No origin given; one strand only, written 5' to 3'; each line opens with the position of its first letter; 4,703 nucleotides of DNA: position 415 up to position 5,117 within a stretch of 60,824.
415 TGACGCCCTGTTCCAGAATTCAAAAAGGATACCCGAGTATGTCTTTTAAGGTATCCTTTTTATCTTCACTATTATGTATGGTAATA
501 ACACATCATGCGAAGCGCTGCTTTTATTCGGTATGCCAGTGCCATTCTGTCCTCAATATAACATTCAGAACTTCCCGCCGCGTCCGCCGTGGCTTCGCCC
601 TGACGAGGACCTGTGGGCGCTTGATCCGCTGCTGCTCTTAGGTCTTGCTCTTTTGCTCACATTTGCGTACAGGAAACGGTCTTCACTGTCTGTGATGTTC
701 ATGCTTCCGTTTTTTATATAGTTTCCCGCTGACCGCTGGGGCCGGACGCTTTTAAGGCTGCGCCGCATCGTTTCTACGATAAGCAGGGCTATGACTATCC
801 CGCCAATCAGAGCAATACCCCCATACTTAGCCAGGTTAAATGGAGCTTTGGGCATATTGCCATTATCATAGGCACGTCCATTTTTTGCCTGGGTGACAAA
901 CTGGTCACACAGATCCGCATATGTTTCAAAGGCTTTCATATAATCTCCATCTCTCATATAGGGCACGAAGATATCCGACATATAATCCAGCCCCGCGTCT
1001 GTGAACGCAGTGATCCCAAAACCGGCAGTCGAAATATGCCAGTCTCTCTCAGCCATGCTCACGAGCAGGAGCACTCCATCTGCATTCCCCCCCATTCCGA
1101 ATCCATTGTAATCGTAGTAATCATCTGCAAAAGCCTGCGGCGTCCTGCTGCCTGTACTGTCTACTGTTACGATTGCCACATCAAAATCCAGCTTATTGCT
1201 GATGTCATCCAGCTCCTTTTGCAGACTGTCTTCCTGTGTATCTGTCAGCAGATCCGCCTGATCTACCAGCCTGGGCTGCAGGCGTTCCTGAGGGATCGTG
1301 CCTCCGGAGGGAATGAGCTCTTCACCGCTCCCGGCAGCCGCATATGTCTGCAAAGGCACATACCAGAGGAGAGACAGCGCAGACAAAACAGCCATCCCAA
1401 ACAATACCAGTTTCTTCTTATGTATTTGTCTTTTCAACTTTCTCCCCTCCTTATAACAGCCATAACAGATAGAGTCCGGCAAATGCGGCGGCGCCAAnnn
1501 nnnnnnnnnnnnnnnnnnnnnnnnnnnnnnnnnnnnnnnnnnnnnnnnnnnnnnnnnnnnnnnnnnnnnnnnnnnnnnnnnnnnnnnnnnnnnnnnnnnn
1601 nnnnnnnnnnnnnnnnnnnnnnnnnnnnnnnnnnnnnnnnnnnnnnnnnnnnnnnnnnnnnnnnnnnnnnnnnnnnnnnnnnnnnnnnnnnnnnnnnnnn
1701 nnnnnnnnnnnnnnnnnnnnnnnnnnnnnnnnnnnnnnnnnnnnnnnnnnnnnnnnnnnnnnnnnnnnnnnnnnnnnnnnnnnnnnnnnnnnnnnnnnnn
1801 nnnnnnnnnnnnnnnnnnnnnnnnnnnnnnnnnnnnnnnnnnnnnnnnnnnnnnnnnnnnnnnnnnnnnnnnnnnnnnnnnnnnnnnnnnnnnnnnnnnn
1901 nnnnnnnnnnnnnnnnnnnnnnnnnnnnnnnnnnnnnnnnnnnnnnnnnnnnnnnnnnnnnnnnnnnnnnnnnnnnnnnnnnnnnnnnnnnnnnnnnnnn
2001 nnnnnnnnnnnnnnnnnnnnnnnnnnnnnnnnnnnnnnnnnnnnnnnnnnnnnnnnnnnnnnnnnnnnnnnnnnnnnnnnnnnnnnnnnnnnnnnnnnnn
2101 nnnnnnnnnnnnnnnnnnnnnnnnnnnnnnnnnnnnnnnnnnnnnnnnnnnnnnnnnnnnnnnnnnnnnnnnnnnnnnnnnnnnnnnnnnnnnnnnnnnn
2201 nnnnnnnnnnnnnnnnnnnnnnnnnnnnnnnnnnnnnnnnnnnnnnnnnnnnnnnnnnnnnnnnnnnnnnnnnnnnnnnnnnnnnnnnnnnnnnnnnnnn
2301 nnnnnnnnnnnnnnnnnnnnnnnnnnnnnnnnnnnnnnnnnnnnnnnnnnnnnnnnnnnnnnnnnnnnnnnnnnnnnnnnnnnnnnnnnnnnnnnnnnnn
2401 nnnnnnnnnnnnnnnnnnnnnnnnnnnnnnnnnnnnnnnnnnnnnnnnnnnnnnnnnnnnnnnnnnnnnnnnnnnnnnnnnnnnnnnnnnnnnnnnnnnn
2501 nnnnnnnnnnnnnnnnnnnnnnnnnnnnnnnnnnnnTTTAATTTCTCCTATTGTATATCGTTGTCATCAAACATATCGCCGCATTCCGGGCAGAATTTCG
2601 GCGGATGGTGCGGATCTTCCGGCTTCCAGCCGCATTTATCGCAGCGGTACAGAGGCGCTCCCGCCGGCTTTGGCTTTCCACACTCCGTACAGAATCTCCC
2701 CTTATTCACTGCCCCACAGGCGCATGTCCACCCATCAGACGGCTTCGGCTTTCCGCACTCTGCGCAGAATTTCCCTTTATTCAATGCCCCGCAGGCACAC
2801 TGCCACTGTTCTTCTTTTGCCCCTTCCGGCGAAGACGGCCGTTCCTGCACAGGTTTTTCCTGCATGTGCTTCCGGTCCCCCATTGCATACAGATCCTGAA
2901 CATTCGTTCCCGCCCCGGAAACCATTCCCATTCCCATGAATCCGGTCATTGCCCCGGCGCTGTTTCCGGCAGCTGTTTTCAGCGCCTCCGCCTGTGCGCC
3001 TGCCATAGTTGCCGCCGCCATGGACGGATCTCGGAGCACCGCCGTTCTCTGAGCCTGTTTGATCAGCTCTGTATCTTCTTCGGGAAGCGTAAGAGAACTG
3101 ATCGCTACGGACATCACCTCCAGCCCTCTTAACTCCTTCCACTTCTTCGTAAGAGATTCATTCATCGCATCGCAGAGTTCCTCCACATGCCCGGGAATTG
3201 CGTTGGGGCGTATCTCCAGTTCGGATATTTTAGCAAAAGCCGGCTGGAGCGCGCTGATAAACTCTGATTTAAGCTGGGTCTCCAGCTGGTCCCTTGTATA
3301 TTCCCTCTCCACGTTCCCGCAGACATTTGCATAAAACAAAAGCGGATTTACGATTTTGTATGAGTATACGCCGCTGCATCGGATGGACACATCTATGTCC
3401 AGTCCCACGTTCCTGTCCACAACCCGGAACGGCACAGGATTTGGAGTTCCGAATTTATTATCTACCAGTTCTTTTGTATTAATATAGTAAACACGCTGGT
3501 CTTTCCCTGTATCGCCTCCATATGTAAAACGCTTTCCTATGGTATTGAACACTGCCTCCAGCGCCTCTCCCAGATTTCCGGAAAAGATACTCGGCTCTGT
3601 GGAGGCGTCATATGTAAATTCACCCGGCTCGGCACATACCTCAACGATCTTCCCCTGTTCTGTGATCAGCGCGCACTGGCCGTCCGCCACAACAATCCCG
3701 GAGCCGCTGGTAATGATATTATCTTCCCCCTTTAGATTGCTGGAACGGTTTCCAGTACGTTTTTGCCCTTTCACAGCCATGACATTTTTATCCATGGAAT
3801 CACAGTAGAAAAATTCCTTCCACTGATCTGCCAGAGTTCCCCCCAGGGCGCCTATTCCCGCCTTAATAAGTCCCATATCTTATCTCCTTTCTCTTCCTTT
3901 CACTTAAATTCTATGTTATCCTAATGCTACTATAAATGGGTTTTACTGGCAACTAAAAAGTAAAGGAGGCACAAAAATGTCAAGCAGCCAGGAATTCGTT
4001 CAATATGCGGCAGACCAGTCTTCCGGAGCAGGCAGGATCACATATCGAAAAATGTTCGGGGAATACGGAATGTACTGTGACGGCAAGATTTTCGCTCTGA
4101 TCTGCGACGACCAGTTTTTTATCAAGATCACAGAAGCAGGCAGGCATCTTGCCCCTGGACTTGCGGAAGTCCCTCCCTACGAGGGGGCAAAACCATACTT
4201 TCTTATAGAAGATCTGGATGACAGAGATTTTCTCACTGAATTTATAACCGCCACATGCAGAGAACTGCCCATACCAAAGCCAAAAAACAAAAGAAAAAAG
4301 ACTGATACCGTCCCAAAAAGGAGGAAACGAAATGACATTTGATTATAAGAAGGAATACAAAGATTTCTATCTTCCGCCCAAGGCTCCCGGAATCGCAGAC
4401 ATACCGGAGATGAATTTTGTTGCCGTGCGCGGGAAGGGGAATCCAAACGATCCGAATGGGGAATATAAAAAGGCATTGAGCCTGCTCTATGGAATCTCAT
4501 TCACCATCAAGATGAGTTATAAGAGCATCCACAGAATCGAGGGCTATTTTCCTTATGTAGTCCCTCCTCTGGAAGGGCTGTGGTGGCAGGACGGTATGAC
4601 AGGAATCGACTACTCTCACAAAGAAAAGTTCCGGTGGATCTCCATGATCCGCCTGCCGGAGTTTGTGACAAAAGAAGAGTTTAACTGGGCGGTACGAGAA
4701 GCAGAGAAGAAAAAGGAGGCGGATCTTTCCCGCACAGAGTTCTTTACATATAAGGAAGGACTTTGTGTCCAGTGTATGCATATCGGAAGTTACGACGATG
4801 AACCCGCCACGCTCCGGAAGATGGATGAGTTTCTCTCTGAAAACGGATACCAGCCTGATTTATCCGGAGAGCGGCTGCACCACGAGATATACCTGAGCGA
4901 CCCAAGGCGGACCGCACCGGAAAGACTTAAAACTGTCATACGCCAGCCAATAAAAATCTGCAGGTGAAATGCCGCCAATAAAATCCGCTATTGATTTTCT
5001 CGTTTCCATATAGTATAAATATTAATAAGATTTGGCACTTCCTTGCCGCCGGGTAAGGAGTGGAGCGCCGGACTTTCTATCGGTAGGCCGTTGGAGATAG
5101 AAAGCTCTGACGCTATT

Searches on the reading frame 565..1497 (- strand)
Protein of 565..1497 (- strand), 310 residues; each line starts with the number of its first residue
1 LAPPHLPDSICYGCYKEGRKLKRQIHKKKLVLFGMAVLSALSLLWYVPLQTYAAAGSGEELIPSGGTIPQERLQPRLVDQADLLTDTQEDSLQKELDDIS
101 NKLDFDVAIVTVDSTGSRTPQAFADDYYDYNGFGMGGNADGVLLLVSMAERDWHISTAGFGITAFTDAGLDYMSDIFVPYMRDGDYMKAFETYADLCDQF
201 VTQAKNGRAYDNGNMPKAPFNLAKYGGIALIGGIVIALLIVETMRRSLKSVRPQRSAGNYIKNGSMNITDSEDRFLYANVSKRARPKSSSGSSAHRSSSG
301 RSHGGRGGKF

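Call 36: search_protein_families(library=pfam, proteins=[window:565-1497:-], max_evalue=0.00001)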
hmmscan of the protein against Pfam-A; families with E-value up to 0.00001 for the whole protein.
window:565-1497:- (310 aa): 1 family
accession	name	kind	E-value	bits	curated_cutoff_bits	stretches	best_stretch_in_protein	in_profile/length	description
PF04536.20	TPM_phosphatase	-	1.2e-30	106.5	22.1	1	78-199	2-124/125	TPM domain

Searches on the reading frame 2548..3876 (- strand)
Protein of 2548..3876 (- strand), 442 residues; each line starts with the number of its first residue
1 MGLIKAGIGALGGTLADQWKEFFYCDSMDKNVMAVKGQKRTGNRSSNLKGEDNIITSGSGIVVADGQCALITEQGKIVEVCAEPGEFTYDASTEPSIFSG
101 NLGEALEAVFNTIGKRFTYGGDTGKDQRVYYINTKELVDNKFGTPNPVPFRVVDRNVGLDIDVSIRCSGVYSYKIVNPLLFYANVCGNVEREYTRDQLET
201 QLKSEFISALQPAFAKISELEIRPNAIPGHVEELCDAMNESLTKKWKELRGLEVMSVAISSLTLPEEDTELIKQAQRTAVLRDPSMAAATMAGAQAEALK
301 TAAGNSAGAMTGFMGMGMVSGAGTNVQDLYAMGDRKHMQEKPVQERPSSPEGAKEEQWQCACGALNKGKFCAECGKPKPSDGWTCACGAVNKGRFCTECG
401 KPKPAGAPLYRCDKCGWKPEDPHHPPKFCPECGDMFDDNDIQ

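Call 36: search_protein_families(library=pfam, proteins=[window:2548-3876:-], max_evalue=0.00001)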
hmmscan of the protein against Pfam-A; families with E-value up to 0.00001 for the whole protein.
window:2548-3876:- (442 aa): 2 families
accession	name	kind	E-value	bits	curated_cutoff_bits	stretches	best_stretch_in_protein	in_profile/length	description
PF13421.11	Band_7_1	-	4e-21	76.1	24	1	52-276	8-207/211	SPFH domain-Band 7 family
PF01145.31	Band_7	-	7.4e-06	26.6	23.6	0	155-295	50-173/176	SPFH domain / Band 7 family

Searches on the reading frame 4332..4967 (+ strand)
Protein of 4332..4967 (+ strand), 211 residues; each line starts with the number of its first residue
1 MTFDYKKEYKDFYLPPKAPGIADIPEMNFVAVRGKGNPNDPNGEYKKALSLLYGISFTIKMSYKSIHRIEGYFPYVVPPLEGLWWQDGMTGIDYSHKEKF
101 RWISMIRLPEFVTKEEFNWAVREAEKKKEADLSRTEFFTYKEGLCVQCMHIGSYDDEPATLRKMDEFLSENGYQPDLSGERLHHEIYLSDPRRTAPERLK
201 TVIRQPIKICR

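Call 36: search_protein_families(library=pfam, proteins=[window:4332-4967:+], max_evalue=0.00001)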
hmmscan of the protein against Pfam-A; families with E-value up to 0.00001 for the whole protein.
window:4332-4967:+ (211 aa): 1 family
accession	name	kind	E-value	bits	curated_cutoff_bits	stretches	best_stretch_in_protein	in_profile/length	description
PF06445.20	GyrI-like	-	2.5e-20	73.7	26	1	21-208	5-155/155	GyrI-like small molecule binding domain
